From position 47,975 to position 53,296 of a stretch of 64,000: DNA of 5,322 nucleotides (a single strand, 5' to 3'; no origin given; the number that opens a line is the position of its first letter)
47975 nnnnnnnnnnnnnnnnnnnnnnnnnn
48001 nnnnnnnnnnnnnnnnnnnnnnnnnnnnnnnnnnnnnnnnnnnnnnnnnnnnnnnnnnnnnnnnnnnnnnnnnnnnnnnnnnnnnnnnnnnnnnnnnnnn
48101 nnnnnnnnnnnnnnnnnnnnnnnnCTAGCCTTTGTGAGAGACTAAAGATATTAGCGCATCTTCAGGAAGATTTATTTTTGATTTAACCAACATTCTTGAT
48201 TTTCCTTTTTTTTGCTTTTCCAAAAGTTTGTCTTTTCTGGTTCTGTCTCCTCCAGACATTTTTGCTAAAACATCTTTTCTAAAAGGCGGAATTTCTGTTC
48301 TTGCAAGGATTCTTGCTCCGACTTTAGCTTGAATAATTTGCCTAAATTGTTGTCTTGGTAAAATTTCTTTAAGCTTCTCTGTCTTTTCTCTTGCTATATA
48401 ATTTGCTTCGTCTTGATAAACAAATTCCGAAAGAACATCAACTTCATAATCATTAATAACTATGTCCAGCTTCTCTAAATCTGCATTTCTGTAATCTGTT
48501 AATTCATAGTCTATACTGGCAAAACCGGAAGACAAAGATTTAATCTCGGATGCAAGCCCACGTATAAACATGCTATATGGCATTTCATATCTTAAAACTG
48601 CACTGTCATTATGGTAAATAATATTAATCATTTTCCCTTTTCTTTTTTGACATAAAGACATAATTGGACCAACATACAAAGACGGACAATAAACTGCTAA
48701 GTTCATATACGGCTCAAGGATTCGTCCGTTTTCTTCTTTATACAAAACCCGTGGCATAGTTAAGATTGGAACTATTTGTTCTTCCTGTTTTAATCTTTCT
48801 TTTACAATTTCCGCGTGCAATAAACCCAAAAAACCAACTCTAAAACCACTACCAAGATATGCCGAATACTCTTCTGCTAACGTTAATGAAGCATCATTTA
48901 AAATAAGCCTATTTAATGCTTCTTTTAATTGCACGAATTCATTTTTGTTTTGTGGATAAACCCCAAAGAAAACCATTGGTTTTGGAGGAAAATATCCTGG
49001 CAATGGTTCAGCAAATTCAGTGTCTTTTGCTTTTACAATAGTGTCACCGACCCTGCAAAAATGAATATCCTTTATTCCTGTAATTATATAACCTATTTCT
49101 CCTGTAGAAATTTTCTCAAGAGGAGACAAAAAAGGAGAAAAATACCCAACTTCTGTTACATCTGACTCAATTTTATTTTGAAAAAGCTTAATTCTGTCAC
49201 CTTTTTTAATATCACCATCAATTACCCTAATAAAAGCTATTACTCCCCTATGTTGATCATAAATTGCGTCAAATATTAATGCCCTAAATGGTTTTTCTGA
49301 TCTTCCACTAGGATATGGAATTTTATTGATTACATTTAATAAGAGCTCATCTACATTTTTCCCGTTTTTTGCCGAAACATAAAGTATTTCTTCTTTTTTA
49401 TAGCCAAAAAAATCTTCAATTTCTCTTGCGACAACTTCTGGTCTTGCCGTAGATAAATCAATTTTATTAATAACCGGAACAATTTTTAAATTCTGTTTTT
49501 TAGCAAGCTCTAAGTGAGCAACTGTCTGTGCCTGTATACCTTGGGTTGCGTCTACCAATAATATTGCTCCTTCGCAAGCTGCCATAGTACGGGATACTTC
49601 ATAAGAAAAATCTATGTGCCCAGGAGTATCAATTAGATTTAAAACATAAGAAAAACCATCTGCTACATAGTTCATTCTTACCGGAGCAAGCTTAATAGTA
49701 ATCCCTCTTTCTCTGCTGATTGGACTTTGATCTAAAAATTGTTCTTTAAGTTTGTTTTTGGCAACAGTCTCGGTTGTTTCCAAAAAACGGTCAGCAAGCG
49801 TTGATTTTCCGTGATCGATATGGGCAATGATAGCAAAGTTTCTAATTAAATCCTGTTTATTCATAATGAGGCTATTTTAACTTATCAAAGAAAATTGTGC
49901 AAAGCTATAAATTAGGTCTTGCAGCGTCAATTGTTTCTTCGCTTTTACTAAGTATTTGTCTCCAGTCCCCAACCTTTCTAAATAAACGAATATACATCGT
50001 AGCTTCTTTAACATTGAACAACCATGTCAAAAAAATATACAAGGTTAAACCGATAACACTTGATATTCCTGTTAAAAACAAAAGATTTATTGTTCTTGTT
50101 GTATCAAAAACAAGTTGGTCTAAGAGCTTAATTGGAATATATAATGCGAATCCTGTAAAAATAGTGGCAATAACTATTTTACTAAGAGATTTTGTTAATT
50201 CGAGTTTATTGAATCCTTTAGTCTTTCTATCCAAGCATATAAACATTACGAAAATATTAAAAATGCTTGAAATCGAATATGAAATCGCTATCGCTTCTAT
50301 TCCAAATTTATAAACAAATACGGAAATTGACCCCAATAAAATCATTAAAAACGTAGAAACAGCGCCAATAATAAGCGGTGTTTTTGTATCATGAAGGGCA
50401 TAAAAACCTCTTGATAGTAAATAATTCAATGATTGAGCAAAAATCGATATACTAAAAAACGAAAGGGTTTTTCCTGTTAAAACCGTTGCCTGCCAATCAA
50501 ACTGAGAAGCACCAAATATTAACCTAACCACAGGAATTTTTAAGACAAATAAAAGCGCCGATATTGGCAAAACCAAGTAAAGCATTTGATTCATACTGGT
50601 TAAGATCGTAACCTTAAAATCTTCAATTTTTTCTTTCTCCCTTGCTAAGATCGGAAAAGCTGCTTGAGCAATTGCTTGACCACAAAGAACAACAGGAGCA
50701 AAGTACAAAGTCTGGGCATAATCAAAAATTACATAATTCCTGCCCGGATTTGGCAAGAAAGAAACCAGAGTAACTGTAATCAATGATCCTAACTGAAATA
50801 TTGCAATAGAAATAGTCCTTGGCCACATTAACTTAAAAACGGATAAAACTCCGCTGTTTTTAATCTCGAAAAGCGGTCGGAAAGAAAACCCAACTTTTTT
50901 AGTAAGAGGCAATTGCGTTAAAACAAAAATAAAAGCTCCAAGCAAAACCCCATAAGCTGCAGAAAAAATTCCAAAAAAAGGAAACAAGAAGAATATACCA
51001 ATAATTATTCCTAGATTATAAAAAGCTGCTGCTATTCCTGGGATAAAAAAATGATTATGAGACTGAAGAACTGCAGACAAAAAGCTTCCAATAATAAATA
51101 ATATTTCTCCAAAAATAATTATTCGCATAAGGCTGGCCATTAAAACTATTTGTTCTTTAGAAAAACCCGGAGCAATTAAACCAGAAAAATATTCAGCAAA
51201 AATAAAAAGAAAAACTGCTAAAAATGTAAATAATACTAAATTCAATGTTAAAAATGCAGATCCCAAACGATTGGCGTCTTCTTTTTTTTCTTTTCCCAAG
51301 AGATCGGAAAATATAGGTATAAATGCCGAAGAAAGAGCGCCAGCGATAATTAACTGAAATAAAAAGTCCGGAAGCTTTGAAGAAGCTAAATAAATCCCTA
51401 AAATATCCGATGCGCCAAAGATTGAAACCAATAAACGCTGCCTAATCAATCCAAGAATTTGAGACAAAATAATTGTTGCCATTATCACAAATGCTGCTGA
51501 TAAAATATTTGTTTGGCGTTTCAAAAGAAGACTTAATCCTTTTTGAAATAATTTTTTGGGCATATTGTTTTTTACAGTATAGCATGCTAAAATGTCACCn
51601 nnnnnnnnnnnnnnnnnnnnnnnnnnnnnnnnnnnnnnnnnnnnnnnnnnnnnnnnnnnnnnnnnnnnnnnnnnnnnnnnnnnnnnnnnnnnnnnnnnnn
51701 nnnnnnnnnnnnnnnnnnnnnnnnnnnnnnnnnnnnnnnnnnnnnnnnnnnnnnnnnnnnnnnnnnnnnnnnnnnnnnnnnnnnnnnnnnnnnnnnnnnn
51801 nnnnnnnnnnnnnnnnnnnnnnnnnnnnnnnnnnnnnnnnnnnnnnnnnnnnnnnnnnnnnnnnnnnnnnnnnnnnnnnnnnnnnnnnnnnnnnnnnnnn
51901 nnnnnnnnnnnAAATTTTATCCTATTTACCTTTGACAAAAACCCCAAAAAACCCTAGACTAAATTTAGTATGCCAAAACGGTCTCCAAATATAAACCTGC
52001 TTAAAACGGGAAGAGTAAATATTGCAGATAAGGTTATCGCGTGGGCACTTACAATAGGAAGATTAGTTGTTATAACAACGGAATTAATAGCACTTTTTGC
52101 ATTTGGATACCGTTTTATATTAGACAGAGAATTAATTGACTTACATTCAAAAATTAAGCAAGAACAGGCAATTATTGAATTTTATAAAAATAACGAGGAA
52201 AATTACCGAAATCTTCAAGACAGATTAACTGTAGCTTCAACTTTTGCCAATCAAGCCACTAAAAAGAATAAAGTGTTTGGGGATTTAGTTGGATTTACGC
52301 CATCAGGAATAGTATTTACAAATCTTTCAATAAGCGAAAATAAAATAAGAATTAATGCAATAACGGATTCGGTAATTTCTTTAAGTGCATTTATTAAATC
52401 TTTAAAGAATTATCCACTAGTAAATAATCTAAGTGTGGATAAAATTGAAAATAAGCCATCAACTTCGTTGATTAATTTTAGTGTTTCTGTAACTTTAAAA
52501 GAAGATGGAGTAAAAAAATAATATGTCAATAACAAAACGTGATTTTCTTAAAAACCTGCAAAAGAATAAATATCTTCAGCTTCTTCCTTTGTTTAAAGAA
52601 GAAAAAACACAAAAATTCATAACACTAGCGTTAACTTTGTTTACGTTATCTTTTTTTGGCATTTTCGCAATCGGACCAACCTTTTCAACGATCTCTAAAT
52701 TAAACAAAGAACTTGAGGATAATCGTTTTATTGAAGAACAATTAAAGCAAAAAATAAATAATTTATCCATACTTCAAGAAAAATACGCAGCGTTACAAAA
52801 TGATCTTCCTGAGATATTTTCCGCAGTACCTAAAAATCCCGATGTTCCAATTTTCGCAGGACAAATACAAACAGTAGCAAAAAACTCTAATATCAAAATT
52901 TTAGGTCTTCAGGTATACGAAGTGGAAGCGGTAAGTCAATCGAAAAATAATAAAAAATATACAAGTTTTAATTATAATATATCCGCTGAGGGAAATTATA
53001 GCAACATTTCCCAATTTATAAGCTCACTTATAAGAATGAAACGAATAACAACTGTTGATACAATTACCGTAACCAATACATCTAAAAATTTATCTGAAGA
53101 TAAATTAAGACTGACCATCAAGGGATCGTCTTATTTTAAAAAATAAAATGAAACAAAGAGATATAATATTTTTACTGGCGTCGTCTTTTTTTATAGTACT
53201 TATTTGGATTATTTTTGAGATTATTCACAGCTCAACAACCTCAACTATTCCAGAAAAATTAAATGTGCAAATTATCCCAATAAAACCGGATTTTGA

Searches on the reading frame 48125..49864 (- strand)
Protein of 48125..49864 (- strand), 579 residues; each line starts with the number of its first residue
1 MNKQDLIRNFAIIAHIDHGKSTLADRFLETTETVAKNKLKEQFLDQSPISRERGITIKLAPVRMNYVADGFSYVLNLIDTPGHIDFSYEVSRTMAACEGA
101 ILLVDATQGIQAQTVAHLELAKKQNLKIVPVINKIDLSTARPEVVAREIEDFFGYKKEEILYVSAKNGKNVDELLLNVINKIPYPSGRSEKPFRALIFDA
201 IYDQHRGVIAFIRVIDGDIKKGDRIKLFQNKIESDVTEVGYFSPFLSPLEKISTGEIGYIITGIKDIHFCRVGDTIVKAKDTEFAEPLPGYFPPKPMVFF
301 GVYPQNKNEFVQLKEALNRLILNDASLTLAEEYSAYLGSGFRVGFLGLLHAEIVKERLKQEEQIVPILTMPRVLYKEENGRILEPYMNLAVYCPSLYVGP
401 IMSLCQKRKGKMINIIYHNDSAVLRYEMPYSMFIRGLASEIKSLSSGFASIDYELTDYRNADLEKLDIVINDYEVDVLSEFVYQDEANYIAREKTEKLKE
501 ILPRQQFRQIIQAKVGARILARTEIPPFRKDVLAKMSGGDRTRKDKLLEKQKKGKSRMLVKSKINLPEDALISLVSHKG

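Call 8: search_protein_families(library=pfam, proteins=[window:48125-49864:-], max_evalue=0.001)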
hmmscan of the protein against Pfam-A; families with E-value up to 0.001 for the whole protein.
window:48125-49864:- (579 aa): 8 families
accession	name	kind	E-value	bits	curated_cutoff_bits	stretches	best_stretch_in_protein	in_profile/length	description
PF00009.33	GTP_EFTU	-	2.3e-53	181.1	26.5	1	7-183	3-187/188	Elongation factor Tu GTP binding domain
PF06421.17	LepA_C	-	6.5e-33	113.5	29.7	1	470-574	1-105/107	GTP-binding protein LepA C-terminus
PF00679.30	EFG_C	-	3.9e-20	72.1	27.9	1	381-467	1-87/89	Elongation factor G C-terminus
PF03144.31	GTP_EFTU_D2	-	2.5e-09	37.9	30.3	1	207-276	1-72/73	Elongation factor Tu domain 2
PF00071.28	Ras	-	1.5e-07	31.6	21.6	1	33-182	9-160/162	Ras family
PF22042.2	EF-G_D2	-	5.3e-07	30.1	27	1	192-229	1-38/84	Elongation factor G domain 2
PF14492.12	EFG_III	-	6.6e-06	26.5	27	1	294-362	2-67/75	Elongation Factor G, domain III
PF01926.29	MMR_HSR1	-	0.00011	22.7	21.9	1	15-134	7-113/113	50S ribosome-binding GTPase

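Call 9: search_protein_families(library=ncbifam, proteins=[window:48125-49864:-], max_evalue=0.001)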
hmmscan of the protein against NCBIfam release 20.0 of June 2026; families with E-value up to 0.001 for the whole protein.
window:48125-49864:- (579 aa): 40 families (the best 25 are shown)
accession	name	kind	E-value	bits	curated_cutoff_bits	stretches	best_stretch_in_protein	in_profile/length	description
TIGR01393.1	lepA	equivalog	7.5e-211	701.6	533.9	2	7-376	3-372/595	translation elongation factor 4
TIGR01394.1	TypA_BipA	equivalog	6.2e-64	216.3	757.3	1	7-460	1-470/594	translational GTPase TypA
TIGR00490.1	aEF-2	equivalog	7.5e-52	176.4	738.45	2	1-149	13-162/720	elongation factor EF-2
NF009381.0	PRK12740.1-5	subfamily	7.8e-48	163.4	583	3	4-160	6-161/692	elongation factor G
NF012153.1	tet_protect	equivalog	2.3e-46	158.2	775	2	9-151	2-143/614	tetracycline resistance ribosomal protection protein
TIGR00484.1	EF-G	equivalog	4e-45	154.1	659.4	3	7-154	10-156/691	elongation factor G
NF007583.0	PRK10218.1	equivalog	3.5e-43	147.5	1260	1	7-451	5-465/607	ribosome-dependent GTPase TypA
NF001964.0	PRK00741.1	equivalog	3e-38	131.5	473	2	8-156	13-164/529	peptide chain release factor 3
NF000120.3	47473_otr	exception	9e-34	117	900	2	9-150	4-144/608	tetracycline resistance ribosomal protection protein Otr(A)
NF009891.0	PRK13351.1-1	equivalog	6.1e-31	107.7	597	2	4-172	6-173/681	elongation factor G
NF033148.1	tet_protect_M_W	exception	6.4e-30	104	1100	1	7-151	3-146/639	TetM/TetW/TetO/TetS family tetracycline resistance ribosomal protection protein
TIGR00503.1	prfC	equivalog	5.5e-28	97.7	466.95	2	7-162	11-169/527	peptide chain release factor 3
NF009379.0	PRK12740.1-3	equivalog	6.6e-27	94.4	513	2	4-142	5-142/674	elongation factor G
NF009377.1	PRK12740.1-1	equivalog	5.1e-26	91.3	890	2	3-175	9-179/700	elongation factor G-like protein EF-G2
NF012155.1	tet_protect_M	exception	4.6e-25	87.9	1420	1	7-144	3-139/639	tetracycline resistance ribosomal protection protein Tet(M)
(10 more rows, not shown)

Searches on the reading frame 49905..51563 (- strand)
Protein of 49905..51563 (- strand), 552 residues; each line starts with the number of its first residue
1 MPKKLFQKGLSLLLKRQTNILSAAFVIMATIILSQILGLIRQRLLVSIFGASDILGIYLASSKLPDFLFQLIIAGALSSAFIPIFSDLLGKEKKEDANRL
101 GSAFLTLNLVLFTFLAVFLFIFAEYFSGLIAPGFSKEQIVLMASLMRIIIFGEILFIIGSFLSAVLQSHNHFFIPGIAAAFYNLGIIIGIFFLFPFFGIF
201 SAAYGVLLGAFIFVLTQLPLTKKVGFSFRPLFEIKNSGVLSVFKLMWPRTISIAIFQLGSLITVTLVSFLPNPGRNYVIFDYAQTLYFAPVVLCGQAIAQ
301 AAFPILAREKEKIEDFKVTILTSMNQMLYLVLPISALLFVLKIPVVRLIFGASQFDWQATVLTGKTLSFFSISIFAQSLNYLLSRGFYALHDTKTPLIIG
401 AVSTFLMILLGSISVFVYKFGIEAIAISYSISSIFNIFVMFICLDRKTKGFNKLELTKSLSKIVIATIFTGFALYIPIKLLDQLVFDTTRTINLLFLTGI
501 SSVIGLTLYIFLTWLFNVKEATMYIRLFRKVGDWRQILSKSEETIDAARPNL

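Call 8: search_protein_families(library=pfam, proteins=[window:49905-51563:-], max_evalue=0.001)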
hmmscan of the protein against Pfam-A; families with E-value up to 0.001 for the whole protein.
window:49905-51563:- (552 aa): 3 families
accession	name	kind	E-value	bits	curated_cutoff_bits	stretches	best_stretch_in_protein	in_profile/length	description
PF03023.19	MurJ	-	9.4e-74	249.1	27.4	1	46-481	2-436/451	Lipid II flippase MurJ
PF13440.11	Polysacc_synt_3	-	5.6e-07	29.5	23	1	91-353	38-287/293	Polysaccharide biosynthesis protein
PF01554.23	MatE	-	3.3e-05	24.1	24.9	1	32-181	7-150/161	MatE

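Call 9: search_protein_families(library=ncbifam, proteins=[window:49905-51563:-], max_evalue=0.001)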
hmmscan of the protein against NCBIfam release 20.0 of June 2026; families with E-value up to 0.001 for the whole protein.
window:49905-51563:- (552 aa): 2 families
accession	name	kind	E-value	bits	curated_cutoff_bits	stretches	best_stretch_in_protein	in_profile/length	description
TIGR01695.1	murJ_mviN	equivalog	1.9e-82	277.6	235.55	1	21-526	3-506/506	murein biosynthesis integral membrane protein MurJ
TIGR00797.1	matE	subfamily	6.3e-09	35.2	147.4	1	287-475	49-220/396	MATE family efflux transporter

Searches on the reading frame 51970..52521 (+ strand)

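Call 8: search_protein_families(library=pfam, proteins=[window:51970-52521:+], max_evalue=0.001)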
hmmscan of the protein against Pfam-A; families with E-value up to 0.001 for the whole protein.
window:51970-52521:+ (183 aa): 1 family
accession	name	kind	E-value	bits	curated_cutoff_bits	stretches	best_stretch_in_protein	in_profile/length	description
PF05137.18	PilN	-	8.4e-09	35.8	22.8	1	102-176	2-78/78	Fimbrial assembly protein (PilN)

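Call 9: search_protein_families(library=ncbifam, proteins=[window:51970-52521:+], max_evalue=0.001)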
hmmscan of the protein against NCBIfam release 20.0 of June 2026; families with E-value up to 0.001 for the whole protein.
window:51970-52521:+ (183 aa): 0 families

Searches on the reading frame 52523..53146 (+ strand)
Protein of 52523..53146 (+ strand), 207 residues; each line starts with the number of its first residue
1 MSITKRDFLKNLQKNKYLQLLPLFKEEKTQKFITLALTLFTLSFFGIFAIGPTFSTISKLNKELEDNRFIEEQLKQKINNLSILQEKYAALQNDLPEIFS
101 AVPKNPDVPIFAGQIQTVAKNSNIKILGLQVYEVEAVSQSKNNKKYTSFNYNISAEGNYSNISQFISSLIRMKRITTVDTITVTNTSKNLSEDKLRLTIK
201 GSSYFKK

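Call 8: search_protein_families(library=pfam, proteins=[window:52523-53146:+], max_evalue=0.001)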
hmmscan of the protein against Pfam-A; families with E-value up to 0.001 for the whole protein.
window:52523-53146:+ (207 aa): 2 families
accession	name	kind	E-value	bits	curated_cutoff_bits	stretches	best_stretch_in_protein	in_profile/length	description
PF04350.18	PilO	-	3.3e-14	53.7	22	1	72-204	16-141/145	Pilus assembly protein, PilO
PF10741.14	T2SSM_b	-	6.1e-05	23.3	21.7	1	113-196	17-102/111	Type II secretion system (T2SS), protein M subtype b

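Call 9: search_protein_families(library=ncbifam, proteins=[window:52523-53146:+], max_evalue=0.001)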
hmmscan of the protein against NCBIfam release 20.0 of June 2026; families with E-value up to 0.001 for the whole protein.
window:52523-53146:+ (207 aa): 1 family
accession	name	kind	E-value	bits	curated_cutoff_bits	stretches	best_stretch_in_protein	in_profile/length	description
NF040576.1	T2SS_GspM_XpsM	equivalog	0.00079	19.1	60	0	34-204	4-177/180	type II secretion system protein GspM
